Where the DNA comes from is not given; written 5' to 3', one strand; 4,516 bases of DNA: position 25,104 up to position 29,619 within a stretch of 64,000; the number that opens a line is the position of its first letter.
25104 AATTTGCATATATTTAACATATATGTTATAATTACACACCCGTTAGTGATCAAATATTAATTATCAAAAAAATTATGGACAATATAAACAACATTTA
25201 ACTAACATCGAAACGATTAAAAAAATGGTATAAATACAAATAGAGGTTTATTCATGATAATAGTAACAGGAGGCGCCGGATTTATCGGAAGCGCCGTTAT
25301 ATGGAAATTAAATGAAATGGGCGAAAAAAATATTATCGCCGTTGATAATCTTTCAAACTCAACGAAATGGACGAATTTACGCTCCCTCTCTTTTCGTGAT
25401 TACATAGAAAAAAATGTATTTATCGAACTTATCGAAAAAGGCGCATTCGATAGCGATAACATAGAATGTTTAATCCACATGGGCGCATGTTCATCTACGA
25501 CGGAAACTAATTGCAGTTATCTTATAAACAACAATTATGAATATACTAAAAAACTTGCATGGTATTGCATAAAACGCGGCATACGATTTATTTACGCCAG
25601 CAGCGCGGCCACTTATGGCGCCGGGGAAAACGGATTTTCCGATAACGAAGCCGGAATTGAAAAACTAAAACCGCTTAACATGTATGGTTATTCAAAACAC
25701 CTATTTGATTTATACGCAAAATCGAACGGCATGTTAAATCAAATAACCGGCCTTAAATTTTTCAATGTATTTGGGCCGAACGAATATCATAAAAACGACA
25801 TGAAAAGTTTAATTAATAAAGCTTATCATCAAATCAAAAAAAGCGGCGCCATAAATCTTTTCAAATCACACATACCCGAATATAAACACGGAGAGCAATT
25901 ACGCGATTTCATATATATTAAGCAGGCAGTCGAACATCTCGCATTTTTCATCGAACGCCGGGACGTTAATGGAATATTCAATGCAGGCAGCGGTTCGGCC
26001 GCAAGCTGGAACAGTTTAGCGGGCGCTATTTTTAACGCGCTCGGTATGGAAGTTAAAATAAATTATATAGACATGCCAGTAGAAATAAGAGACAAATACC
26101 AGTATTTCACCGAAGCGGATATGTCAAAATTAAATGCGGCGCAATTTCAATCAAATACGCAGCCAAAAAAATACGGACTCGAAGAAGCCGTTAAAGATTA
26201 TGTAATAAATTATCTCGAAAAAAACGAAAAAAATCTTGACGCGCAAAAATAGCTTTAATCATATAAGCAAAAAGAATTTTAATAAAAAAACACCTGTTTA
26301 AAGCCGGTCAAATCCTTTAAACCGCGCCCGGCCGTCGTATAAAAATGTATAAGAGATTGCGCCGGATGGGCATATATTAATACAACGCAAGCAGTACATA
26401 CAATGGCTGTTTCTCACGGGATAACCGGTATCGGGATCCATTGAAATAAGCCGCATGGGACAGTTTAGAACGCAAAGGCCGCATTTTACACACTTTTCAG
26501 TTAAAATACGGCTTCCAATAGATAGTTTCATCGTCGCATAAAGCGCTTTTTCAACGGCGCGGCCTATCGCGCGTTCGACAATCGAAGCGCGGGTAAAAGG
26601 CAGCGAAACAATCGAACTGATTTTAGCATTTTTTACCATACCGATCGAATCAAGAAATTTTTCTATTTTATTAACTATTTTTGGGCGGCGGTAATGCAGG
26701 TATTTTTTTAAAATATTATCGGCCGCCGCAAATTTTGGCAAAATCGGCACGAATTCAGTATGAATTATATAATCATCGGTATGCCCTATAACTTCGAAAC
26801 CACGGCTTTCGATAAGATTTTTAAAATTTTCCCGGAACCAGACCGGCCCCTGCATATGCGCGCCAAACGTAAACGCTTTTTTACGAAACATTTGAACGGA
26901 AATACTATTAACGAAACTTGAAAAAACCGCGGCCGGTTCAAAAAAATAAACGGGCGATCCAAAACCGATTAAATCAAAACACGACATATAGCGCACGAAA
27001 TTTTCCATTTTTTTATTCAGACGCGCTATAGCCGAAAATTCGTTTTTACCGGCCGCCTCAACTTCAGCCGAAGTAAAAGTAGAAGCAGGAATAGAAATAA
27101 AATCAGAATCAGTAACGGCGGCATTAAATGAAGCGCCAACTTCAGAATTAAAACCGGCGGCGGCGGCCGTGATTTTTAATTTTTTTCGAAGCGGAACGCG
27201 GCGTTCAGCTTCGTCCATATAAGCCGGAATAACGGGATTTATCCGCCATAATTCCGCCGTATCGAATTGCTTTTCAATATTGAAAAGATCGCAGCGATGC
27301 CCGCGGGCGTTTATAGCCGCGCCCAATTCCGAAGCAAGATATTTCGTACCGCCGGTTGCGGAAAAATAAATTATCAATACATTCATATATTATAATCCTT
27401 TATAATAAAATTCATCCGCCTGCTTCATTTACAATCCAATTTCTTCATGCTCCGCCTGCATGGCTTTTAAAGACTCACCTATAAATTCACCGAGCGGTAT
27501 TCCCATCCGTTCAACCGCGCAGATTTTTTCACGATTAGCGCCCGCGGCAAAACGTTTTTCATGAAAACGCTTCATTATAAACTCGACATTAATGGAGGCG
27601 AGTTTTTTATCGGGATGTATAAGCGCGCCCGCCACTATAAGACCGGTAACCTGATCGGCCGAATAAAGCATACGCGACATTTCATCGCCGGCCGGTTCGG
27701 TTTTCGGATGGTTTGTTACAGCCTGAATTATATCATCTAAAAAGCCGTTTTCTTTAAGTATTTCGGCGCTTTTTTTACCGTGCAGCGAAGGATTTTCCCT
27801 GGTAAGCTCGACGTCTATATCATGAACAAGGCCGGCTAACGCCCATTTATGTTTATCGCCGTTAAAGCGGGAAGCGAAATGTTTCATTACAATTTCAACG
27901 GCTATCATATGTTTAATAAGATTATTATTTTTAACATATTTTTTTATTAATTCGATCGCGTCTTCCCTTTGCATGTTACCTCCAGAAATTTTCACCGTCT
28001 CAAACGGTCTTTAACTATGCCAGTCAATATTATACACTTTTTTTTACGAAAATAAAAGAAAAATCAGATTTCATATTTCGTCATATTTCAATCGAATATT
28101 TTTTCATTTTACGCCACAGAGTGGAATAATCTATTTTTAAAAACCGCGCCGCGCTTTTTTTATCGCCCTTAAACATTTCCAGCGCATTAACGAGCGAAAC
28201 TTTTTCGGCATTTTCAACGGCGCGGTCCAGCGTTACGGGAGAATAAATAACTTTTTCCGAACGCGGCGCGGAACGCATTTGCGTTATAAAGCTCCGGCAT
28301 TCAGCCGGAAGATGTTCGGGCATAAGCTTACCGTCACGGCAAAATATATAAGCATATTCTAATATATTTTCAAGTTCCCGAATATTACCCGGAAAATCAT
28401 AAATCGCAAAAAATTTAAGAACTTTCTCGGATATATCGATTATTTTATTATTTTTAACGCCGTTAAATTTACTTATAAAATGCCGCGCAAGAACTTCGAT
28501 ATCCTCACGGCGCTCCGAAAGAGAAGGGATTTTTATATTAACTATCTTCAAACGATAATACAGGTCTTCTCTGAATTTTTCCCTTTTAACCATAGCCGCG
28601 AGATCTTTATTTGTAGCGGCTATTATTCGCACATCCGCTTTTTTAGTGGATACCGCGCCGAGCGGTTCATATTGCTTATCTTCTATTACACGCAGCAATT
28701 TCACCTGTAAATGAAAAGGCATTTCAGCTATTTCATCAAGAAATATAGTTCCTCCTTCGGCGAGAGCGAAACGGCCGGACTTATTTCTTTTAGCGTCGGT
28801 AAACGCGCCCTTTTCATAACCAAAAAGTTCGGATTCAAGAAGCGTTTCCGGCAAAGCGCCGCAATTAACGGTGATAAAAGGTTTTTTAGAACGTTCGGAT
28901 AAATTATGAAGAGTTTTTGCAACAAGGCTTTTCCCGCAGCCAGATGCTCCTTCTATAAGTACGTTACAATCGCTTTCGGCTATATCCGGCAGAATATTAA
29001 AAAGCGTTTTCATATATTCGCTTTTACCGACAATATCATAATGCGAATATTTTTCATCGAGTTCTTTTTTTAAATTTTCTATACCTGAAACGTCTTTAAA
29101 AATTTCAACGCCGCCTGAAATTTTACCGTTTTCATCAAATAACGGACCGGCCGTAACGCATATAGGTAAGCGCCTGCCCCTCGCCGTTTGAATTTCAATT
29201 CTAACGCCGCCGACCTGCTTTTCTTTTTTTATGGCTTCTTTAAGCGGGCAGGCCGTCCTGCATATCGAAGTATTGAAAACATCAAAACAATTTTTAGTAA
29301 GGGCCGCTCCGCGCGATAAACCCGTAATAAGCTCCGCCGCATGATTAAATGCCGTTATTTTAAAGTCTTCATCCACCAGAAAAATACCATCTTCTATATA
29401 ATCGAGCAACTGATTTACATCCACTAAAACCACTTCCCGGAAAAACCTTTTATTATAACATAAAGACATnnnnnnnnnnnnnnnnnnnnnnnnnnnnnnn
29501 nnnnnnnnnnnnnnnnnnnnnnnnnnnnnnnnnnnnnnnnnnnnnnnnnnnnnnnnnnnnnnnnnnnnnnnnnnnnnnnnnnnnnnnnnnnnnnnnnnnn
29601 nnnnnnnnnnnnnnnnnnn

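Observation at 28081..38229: σ54/PAS-activator-controlled molybdenum hydroxylase module with LCM methyltransferase, secreted hydrolase and NCS1 nucleobase permease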

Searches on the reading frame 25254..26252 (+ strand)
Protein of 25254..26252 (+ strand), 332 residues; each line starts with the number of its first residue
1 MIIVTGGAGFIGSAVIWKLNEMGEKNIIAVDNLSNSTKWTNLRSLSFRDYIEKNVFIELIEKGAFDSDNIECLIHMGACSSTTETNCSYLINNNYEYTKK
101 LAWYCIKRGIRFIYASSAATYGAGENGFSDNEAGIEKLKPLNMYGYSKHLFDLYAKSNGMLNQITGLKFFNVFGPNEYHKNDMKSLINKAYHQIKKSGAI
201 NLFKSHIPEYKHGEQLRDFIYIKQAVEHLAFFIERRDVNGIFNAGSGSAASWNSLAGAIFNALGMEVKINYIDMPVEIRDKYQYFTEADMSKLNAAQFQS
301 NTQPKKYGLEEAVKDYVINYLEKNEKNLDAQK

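Call 4: search_protein_families(library=pfam, proteins=[window:25254-26252:+])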
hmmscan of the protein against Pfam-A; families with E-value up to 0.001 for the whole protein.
window:25254-26252:+ (332 aa): 5 families
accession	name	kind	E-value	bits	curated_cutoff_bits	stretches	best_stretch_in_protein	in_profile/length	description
PF01370.27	Epimerase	-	2.1e-38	132.5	20.9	1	2-245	1-240/240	NAD dependent epimerase/dehydratase family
PF16363.11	GDP_Man_Dehyd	-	6.2e-15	55.9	27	1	3-275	1-280/332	GDP-mannose 4,6 dehydratase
PF01073.25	3Beta_HSD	-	7.4e-13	48.6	22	1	3-190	1-200/280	3-beta hydroxysteroid dehydrogenase/isomerase family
PF04321.23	RmlD_sub_bind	-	4.2e-09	36.3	27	1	2-317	3-282/287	RmlD substrate binding domain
PF02719.21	Polysacc_synt_2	-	5.7e-06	26.2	20.2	0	2-111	1-121/293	Polysaccharide biosynthesis protein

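Call 5: search_protein_families(library=ncbifam, proteins=[window:25254-26252:+])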
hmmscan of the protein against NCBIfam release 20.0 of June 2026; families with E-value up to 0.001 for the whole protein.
window:25254-26252:+ (332 aa): 19 families
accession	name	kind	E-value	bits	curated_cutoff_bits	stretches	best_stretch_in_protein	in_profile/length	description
TIGR02197.1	heptose_epim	equivalog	3.6e-113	377.9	274.6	1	2-322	1-315/316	ADP-glyceromanno-heptose 6-epimerase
NF008360.0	PRK11150.1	equivalog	1.8e-76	257.3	452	1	1-316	1-302/310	ADP-glyceromanno-heptose 6-epimerase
TIGR01179.1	galE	equivalog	2.2e-24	85.9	262.3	1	2-271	2-283/332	UDP-glucose 4-epimerase GalE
TIGR01181.1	dTDP_gluc_dehyt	equivalog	1.1e-17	64.2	365.1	1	2-319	2-314/321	dTDP-glucose 4,6-dehydratase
NF007956.0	PRK10675.1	subfamily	2.7e-10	39.9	394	1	2-289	3-304/338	UDP-glucose 4-epimerase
TIGR03466.1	HpnA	hypoth_equivalog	5.5e-10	38.6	367.65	1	3-149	4-146/327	hopanoid-associated sugar epimerase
NF011728.1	PRK15181.1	equivalog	1.6e-09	37.2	760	1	3-317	19-338/348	Vi polysaccharide biosynthesis UDP-N-acetylglucosaminuronic acid C-4 epimerase TviC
NF007490.0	PRK10084.1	subfamily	8.9e-08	31.5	649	1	2-46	3-47/361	dTDP-glucose 4,6-dehydratase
NF007582.0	PRK10217.1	equivalog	2.4e-07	30.2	698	1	2-246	4-253/355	dTDP-glucose 4,6-dehydratase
NF008872.0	PRK11908.1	equivalog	2.5e-07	30.1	294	1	2-256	4-264/349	bifunctional UDP-4-keto-pentose/UDP-xylose synthase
TIGR04180.1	EDH_00030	hypoth_equivalog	3.4e-07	29.6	475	1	2-270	1-263/297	NAD-dependent 4,6-dehydratase LegB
NF043036.1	ErythonDh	equivalog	5.3e-07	29.1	325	1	2-153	3-158/321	D-erythronate dehydrogenase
NF005998.1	PRK08125.1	equivalog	6.4e-07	28.1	777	1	2-247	318-568/649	bifunctional UDP-4-amino-4-deoxy-L-arabinose formyltransferase/UDP-glucuronic acid oxidase ArnA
TIGR01777.1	yfcH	hypoth_equivalog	1.4e-06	28.1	207.35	0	2-38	1-37/292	TIGR01777 family oxidoreductase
NF047922.1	GDPFucSynFcl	equivalog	1.6e-05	24.5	500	0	171-271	163-261/308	GDP-L-fucose synthase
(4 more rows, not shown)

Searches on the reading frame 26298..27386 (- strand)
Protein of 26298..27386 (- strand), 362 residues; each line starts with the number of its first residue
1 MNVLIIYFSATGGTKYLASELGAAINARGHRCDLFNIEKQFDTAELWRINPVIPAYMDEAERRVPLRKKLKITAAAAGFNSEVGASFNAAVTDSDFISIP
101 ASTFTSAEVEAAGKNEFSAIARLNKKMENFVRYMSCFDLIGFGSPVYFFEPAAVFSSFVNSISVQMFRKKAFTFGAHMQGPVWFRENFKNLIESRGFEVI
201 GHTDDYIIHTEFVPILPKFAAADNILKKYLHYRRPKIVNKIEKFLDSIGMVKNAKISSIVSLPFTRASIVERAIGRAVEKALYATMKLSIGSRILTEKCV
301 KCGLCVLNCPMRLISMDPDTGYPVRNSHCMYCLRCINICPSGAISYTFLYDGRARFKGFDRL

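Call 4: search_protein_families(library=pfam, proteins=[window:26298-27386:-])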
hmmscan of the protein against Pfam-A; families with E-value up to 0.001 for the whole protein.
window:26298-27386:- (362 aa): 13 families
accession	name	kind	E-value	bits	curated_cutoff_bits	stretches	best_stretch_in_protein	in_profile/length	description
PF00037.32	Fer4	-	8.3e-11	41.7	21.1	2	294-312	3-21/24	4Fe-4S binding domain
PF12838.12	Fer4_7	-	1.5e-09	38.6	27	1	298-343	1-52/52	4Fe-4S dicluster domain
PF14697.11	Fer4_21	-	2.7e-09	37.5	35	1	293-344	2-57/59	4Fe-4S dicluster domain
PF13187.11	Fer4_9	-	2.6e-07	31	27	1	298-344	1-52/52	4Fe-4S dicluster domain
PF13484.11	Fer4_16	-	5.7e-07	30.7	30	0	328-351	1-25/66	4Fe-4S double cluster binding domain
PF13237.11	Fer4_10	-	7.7e-07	29.4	25.5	1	294-340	4-53/53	4Fe-4S dicluster domain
PF12837.12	Fer4_6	-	1.1e-05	25.5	25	1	296-314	6-24/24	4Fe-4S binding domain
PF12724.12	Flavodoxin_5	-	1.4e-05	25.9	27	0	4-43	1-41/145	Flavodoxin domain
PF25160.1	LdpA_Fe-S-bd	-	4.5e-05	23.6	27.6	0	292-316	21-45/49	LdpA Fe-S cluster-binding domain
PF12682.12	Flavodoxin_4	-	0.00026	21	24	0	2-38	1-32/155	Flavodoxin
PF12800.12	Fer4_4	-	0.00027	21.5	24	0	296-311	1-16/17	4Fe-4S binding domain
PF00258.30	Flavodoxin_1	-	0.00078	20.1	25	0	5-41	1-37/143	Flavodoxin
PF03358.20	FMN_red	-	0.00098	19.2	24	0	123-175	57-112/152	NADPH-dependent FMN reductase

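Call 5: search_protein_families(library=ncbifam, proteins=[window:26298-27386:-])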
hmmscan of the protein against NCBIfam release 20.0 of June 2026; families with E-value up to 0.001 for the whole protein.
window:26298-27386:- (362 aa): 50 families (the best 25 are shown)
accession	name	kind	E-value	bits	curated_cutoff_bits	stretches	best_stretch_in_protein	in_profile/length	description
NF038196.1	ferrodoxin_EFR1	subfamily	9.2e-29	101.2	75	1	113-355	21-240/242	EFR1 family ferrodoxin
NF058577.1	FdxA_fam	equivalog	3.1e-09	36.9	65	1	295-343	5-52/52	4Fe-4S ferredoxin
NF045874.1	Vhu_polyferre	exception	2.2e-08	33.3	600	1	295-346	57-106/381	F420-non-reducing hydrogenase associated-polyferredoxin VhuB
NF040864.1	HgcB_ferredoxin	equivalog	3.8e-08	33.1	99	1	295-345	12-62/93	mercury methylation ferredoxin HgcB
NF006221.0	PRK08348.1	subfamily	5.2e-08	32.7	124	1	297-349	44-99/136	NADH-plastoquinone oxidoreductase subunit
NF040684.1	PorD_Arch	equivalog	1.7e-07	31.3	120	1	296-345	31-80/85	pyruvate synthase subunit PorD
NF043039.1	HgcAB_like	equivalog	3.2e-07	30.3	285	1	293-345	296-350/350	HgcAB-like fusion protein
TIGR04270.1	Rama_corrin_act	subfamily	3.6e-07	28.9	500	1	270-347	451-530/534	methylamine methyltransferase corrinoid protein reductive activase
TIGR02179.1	PorD_KorD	subfamily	4.5e-07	29.9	60.05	1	296-345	24-73/78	2-oxoacid:acceptor oxidoreductase, delta subunit, pyruvate/2-ketoisovalerate family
TIGR01971.1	NuoI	subfamily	5e-07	29.3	113.05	1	296-351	41-105/121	NADH-quinone oxidoreductase, chain I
NF009053.0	PRK12387.1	subfamily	5.7e-07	29.5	204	1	296-347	37-93/180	formate hydrogenlyase complex iron-sulfur subunit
NF004541.0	PRK05888.2-2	equivalog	5.9e-07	29.5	217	1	293-348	57-115/168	NADH-quinone oxidoreductase subunit NuoI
TIGR02700.1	flavo_MJ0208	hypoth_equivalog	7e-07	28.7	251.35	1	291-346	142-196/234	dihydromethanopterin reductase (acceptor)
NF005504.0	PRK07118.1-3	equivalog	8.1e-07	28.7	437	1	289-345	211-266/293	Fe-S cluster domain-containing protein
NF006076.0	PRK08222.1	equivalog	1.3e-06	28.3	270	1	280-347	17-93/181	hydrogenase 4 subunit H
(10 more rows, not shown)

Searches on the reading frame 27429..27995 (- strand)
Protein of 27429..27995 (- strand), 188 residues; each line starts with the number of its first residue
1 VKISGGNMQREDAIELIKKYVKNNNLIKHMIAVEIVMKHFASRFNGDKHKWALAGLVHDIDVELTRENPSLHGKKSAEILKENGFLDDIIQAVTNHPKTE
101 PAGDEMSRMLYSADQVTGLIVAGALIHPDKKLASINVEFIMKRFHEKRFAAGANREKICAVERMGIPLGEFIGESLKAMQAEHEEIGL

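Call 4: search_protein_families(library=pfam, proteins=[window:27429-27995:-])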
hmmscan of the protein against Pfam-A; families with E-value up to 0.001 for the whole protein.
window:27429-27995:- (188 aa): 1 family
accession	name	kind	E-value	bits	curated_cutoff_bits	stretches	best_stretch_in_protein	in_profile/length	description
PF01966.28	HD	-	4e-10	40.4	22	1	27-103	2-92/116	HD domain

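Call 5: search_protein_families(library=ncbifam, proteins=[window:27429-27995:-])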
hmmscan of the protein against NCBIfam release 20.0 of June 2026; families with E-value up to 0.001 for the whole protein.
window:27429-27995:- (188 aa): 8 families
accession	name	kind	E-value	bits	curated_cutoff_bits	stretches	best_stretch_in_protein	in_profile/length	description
NF009343.0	PRK12703.1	equivalog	2.7e-10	39.6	434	1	11-156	173-320/339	tRNA (cytidine(56)-2'-O)-methyltransferase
TIGR00277.1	HDIG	domain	7.2e-10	38.6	27.6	1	24-96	3-81/84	HDIG domain-containing metalloprotein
NF005519.0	PRK07152.1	equivalog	2.1e-06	26.9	315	1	15-146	187-335/361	nicotinate-nucleotide adenylyltransferase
NF045665.1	NTPtran_DVU1551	equivalog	2.8e-06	26.6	315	1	9-114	200-308/359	DVU_1551 family NTP transferase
TIGR00488.1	TIGR00488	equivalog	3.8e-06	26.9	70.15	0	70-138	72-142/173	bis(5'-nucleosyl)-tetraphosphatase (symmetrical) YqeK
TIGR03319.1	RNase_Y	equivalog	5.9e-06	25.1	454.35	1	24-116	328-420/514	ribonuclease Y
TIGR00295.1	TIGR00295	hypoth_equivalog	5.8e-05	22.9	172.35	1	16-109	4-100/164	TIGR00295 family protein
NF006252.0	PRK08393.1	equivalog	0.00028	20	617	1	75-146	346-418/424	N-ethylammeline chlorohydrolase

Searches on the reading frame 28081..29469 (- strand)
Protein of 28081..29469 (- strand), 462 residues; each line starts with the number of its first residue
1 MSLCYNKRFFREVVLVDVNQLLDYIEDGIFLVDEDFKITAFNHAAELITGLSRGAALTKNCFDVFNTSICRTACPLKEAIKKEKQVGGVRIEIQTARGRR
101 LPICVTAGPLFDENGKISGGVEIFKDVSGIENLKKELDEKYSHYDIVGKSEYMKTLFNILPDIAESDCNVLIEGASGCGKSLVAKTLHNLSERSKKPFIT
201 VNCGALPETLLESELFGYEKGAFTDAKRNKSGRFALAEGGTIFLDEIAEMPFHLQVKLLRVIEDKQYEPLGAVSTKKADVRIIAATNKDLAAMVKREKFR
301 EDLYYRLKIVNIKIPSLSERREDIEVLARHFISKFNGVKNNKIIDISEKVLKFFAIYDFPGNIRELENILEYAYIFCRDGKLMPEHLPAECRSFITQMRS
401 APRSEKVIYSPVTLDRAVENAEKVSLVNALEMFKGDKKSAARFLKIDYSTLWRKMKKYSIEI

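Call 4: search_protein_families(library=pfam, proteins=[window:28081-29469:-])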
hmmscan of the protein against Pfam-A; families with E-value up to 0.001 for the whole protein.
window:28081-29469:- (462 aa): 14 families
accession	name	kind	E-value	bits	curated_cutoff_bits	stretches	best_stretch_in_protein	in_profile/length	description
PF00158.32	Sigma54_activat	-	4.3e-69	231.9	20.2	1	146-312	1-167/168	Sigma-54 interaction domain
PF25601.1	AAA_lid_14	-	7.5e-23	80.6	27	1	319-393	2-76/87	AAA+ ATPase lid domain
PF14532.12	Sigma54_activ_2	-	9.7e-22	78.1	25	1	147-317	1-138/138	Sigma-54 interaction domain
PF13426.13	PAS_9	-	2.4e-14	53.9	27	1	27-128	2-102/103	PAS domain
PF00989.32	PAS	-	2.3e-12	47.3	22.6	1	19-126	4-112/113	PAS fold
PF07728.20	AAA_5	-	9.7e-11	42.3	22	1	169-289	1-124/139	AAA domain (dynein-related subfamily)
PF02954.25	HTH_8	-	1.3e-10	41.2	22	1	418-458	2-42/42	Bacterial regulatory protein, Fis family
PF08448.16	PAS_4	-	3.3e-07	31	23.1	1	23-128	2-106/110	PAS fold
PF00004.35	AAA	-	4.6e-06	27.6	21.2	1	170-288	1-110/131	ATPase family associated with various cellular activities (AAA)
PF07724.20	AAA_2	-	9.2e-06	26.2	27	1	169-308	5-137/166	AAA domain (Cdc48 subfamily)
PF01078.27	Mg_chelatase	-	1.2e-05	25.3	20.3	0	228-288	96-158/207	Magnesium chelatase, subunit ChlI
PF13188.13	PAS_8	-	2.5e-05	24.4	21.8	1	20-70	5-55/65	PAS domain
PF13191.12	AAA_16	-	8e-05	23.6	32.6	1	147-222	3-85/167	AAA ATPase domain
PF00493.29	MCM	-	0.00028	20.5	23.3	1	166-301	56-186/224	MCM P-loop domain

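Call 5: search_protein_families(library=ncbifam, proteins=[window:28081-29469:-])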
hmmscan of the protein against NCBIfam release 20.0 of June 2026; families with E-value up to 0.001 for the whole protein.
window:28081-29469:- (462 aa): 33 families (the best 25 are shown)
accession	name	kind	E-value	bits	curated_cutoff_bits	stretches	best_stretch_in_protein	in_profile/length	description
NF041552.1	TF_PrdR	equivalog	2.3e-111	372.9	795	1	17-458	135-576/577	sigma-54 dependent transcriptional regulator PrdR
TIGR01817.1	nifA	equivalog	1.4e-93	314.5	528.85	1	137-424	189-476/534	nif-specific transcriptional activator NifA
NF008469.0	PRK11361.1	equivalog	2.4e-93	313.3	714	1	130-461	129-457/461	acetoacetate metabolism transcriptional regulator AtoC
TIGR01818.1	ntrC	equivalog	6.1e-90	302.2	558.6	1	134-457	124-462/463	nitrogen regulation protein NR(I)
NF003451.0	PRK05022.1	equivalog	8.9e-90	301.8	476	1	136-460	182-510/512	nitric oxide reductase transcriptional regulator NorR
NF038308.1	RNA_repair_RtcR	equivalog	2.1e-88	297.5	650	1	135-460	171-518/530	RNA repair transcriptional activator RtcR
TIGR02915.1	PEP_resp_reg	equivalog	5.1e-86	289.3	502.6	1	141-460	136-444/445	PEP-CTERM-box response regulator transcription factor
NF050807.1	TransRegFlbDCaul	equivalog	1.2e-81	274.9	750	1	144-459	118-439/454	sigma-54-dependent transcriptional regulator FlbD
TIGR02329.1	propionate_PrpR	equivalog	3.7e-80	270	499.2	1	29-457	167-526/526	propionate catabolism operon regulatory protein PrpR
NF007689.0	PRK10365.1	equivalog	4.9e-79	266.2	760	1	141-455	136-439/441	sigma-54-dependent response regulator transcription factor ZraR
NF041906.1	V4R_TF_MobR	exception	1.8e-78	264.4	999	1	133-458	221-544/544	phenol degradation transcriptional regulator MobR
NF011953.0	PRK15424.1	equivalog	1.1e-77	261.9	703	1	133-457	208-533/538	propionate catabolism operon regulatory protein PrpR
TIGR02974.1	phageshock_pspF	equivalog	1.6e-76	257.7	443.55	1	146-373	1-229/336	phage shock protein operon transcriptional activator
NF011695.0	PRK15115.1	equivalog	6.4e-76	255.9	763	1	130-374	122-365/445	two-component system response regulator GlrR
NF011958.0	PRK15429.1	equivalog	3.7e-74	250.6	830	1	140-461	374-687/692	formate hydrogenlyase transcriptional activator FlhA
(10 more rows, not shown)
